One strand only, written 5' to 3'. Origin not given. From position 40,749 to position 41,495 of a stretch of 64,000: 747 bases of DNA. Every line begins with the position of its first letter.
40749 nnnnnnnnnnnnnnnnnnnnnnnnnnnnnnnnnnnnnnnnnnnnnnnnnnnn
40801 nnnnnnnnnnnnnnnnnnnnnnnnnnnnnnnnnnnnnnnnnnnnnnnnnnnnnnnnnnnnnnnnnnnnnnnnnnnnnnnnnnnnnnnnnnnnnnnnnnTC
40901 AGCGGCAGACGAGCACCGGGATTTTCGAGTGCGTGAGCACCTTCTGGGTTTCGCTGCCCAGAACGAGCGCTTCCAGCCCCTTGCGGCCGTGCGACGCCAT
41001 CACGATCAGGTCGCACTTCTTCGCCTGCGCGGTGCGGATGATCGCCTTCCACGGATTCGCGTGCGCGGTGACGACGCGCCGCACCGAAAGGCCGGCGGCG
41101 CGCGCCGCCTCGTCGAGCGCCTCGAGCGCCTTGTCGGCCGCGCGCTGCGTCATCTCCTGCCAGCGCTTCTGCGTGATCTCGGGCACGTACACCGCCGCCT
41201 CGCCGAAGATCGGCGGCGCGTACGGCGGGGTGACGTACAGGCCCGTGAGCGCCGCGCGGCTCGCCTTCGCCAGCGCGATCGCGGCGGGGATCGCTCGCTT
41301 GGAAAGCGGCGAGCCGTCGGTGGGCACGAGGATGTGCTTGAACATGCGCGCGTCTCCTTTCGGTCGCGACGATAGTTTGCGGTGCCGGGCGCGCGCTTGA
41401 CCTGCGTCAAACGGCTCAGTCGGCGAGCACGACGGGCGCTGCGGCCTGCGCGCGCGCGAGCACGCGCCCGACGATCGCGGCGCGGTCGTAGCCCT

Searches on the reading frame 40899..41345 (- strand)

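Call 40: search_protein_families(library=pfam, proteins=[window:40899-41345:-], max_evalue=0.0001)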
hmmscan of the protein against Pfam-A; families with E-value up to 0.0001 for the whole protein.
window:40899-41345:- (148 aa): 1 family
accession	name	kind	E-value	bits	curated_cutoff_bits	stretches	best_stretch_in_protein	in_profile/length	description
PF00582.32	Usp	-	4.8e-34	118.4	24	1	1-148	1-141/141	Universal stress protein family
